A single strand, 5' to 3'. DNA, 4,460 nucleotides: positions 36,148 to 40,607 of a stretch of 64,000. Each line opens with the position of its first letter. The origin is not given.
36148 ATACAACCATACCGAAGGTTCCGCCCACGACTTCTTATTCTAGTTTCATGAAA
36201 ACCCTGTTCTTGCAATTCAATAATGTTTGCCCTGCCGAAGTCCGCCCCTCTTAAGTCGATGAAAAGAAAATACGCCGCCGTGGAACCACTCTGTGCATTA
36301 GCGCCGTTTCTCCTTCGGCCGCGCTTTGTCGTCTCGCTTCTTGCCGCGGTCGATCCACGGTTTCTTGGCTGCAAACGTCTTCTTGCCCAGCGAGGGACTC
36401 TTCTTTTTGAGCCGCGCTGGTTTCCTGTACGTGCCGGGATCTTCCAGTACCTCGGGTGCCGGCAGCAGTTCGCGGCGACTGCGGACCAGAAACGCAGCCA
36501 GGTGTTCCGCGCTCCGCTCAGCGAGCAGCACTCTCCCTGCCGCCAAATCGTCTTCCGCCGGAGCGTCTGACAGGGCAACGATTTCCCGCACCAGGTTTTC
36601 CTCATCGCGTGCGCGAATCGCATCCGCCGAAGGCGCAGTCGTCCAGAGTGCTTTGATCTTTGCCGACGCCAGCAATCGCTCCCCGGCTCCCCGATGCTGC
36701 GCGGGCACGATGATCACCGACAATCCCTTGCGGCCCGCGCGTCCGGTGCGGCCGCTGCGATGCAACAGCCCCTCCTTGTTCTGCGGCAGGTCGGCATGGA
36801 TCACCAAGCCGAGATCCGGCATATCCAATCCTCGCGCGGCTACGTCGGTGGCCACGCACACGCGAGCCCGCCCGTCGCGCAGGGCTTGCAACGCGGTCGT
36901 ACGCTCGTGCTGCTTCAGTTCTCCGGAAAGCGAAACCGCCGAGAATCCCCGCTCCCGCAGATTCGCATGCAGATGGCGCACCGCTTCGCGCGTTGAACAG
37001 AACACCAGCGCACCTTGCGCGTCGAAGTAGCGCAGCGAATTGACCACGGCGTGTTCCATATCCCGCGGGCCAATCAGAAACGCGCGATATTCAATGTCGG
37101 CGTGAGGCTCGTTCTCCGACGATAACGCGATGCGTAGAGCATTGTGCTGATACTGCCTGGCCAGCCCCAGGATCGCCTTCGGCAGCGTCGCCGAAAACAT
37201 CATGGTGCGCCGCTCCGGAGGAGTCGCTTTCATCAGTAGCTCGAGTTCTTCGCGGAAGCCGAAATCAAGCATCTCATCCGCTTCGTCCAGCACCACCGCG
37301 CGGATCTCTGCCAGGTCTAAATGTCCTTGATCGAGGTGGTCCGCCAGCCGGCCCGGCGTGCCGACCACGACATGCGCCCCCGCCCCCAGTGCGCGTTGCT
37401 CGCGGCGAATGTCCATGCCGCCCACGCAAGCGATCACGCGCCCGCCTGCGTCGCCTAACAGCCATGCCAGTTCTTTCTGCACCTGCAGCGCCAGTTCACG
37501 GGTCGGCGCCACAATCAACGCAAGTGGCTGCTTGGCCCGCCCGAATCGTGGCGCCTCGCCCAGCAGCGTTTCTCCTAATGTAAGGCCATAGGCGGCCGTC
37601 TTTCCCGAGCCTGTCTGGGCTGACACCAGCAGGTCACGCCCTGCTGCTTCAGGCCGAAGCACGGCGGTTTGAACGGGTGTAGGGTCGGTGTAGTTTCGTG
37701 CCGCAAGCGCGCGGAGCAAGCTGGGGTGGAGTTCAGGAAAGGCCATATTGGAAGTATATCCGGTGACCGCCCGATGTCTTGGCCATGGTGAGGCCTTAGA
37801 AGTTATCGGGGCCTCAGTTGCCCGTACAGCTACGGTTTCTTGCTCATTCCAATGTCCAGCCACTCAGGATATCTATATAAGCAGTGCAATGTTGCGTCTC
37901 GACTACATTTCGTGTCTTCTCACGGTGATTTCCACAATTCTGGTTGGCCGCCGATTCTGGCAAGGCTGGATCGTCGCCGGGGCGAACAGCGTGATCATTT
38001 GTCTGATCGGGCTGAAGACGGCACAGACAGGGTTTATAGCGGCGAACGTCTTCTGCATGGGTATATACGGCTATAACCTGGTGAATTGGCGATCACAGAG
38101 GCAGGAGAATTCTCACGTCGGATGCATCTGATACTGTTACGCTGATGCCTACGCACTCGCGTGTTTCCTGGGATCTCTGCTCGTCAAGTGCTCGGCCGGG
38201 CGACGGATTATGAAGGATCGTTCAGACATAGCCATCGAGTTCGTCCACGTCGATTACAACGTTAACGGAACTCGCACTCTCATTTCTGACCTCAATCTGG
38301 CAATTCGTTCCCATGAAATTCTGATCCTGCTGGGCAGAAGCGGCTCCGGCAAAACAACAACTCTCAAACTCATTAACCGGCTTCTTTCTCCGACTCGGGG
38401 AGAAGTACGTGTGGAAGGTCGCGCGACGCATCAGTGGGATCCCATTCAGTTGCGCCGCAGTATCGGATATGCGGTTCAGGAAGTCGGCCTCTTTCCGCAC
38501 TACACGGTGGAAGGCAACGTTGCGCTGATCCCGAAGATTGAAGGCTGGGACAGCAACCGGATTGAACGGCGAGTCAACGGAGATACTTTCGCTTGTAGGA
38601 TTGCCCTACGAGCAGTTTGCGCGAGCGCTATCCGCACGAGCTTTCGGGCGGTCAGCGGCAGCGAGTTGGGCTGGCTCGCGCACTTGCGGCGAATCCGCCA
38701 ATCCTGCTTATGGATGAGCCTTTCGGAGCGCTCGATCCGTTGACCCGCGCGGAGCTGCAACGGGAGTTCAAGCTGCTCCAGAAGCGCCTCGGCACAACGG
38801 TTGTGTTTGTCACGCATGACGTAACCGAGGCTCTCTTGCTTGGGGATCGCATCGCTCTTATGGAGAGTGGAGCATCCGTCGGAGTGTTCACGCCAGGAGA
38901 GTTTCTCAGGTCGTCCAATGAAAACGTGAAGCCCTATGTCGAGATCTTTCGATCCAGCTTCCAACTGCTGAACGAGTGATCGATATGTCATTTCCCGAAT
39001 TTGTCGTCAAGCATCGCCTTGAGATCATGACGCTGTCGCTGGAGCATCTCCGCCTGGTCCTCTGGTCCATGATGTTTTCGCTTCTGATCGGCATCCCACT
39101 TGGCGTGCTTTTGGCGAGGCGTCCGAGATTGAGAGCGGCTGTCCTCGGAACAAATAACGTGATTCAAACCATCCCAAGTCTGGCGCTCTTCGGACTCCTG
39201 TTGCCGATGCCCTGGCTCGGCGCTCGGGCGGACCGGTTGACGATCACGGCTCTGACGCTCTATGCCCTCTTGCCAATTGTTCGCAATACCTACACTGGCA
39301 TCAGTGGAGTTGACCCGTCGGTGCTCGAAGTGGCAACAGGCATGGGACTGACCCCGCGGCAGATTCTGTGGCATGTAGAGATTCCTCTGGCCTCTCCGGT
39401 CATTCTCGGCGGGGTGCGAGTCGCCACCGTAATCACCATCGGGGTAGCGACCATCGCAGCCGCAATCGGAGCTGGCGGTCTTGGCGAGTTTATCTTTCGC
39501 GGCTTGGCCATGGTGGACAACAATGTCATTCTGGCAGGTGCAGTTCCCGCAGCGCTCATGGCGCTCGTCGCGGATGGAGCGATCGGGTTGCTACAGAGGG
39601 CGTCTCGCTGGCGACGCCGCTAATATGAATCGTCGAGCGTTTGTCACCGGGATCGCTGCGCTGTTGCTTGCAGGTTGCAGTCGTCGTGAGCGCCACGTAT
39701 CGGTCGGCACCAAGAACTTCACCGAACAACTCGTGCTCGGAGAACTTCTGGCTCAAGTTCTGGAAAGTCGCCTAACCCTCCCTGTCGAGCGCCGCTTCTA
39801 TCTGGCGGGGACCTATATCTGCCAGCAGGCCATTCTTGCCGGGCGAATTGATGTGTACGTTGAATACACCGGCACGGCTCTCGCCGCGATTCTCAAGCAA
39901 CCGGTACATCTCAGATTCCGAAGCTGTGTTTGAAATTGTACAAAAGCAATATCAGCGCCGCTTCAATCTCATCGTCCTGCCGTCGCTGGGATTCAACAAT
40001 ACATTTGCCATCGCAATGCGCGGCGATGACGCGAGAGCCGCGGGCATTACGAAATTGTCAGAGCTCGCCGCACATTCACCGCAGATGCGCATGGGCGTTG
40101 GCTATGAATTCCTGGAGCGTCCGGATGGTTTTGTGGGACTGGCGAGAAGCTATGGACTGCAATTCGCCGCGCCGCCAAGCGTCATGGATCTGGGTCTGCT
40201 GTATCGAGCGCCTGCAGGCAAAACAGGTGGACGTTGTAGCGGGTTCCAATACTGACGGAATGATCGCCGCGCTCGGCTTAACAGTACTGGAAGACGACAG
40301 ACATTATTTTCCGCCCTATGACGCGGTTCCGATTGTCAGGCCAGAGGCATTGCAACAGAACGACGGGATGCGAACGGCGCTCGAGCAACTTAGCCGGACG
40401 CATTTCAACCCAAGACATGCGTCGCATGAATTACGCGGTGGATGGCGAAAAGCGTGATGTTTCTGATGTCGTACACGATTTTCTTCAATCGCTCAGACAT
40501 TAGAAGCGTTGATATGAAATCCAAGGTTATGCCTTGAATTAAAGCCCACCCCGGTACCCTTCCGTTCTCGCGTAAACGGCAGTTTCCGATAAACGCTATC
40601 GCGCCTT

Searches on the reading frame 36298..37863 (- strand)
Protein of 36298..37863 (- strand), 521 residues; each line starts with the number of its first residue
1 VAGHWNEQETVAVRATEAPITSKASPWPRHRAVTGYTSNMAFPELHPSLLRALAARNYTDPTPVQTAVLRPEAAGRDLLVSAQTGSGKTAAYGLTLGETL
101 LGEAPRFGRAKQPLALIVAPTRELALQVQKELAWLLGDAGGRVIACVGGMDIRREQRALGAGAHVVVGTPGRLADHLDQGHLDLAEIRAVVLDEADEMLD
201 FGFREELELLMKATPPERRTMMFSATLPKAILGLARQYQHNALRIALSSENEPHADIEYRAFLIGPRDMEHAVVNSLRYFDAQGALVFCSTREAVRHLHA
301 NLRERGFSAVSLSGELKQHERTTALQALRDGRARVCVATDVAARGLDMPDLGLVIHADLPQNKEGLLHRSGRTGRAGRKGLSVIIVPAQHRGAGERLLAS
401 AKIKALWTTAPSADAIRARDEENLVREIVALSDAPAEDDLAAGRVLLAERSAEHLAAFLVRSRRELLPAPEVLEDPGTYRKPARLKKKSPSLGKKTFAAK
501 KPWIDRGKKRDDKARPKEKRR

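Call 7: search_protein_families(library=pfam, proteins=[window:36298-37863:-], max_evalue=0.001)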
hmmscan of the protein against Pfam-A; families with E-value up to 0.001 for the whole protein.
window:36298-37863:- (521 aa): 2 families
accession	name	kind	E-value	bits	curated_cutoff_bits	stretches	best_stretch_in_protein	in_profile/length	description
PF00270.35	DEAD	-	8.3e-44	149.7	26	1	62-230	1-163/167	DEAD/DEAH box helicase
PF00271.37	Helicase_C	-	2.1e-24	86.3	23.5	1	284-377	17-110/110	Helicase conserved C-terminal domain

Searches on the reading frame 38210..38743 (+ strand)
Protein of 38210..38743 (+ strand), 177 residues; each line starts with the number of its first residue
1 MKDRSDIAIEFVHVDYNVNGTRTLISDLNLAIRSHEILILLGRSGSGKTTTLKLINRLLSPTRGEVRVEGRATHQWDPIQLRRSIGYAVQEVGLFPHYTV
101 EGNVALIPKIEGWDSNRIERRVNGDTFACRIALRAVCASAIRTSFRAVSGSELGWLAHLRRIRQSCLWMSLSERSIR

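Call 7: search_protein_families(library=pfam, proteins=[window:38210-38743:+], max_evalue=0.001)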
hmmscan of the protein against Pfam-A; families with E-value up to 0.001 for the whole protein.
window:38210-38743:+ (177 aa): 3 families
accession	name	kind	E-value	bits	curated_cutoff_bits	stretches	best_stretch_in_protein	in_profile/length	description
PF00005.33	ABC_tran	-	2.4e-19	70.8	25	1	26-119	2-80/137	ABC transporter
PF13604.12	AAA_30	-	0.00027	21.2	27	1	33-92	16-73/191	AAA domain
PF13401.12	AAA_22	-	0.00067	20.4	27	1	34-91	4-60/130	AAA domain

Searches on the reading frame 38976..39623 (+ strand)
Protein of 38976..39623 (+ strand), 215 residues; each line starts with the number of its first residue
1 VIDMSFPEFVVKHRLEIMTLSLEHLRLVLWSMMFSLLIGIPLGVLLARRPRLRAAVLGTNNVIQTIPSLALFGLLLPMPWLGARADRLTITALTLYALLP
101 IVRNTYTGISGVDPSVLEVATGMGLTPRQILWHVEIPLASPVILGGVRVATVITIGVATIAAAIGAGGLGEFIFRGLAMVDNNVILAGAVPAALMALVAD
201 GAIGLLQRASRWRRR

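Call 37: search_protein_families(library=pfam, proteins=[window:38976-39623:+], max_evalue=0.001)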
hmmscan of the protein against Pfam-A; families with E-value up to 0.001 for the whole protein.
window:38976-39623:+ (215 aa): 1 family
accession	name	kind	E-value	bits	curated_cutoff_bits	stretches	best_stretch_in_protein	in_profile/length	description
PF00528.27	BPD_transp_1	-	9.4e-23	81.3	26.4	1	39-209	1-181/184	Binding-protein-dependent transport system inner membrane component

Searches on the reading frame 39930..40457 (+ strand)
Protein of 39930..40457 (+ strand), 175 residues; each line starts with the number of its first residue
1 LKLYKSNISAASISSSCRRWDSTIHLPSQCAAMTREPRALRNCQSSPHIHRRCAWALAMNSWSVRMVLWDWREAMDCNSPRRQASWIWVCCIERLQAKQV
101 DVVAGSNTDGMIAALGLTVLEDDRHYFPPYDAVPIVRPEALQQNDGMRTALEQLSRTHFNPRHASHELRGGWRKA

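Call 37: search_protein_families(library=pfam, proteins=[window:39930-40457:+], max_evalue=0.001)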
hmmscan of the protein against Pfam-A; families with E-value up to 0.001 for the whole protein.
window:39930-40457:+ (175 aa): 1 family
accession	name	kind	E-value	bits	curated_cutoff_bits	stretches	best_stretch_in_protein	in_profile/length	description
PF04069.17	OpuAC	-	4.1e-12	46.7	21.2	1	94-155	165-227/257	Substrate binding domain of ABC-type glycine betaine transport system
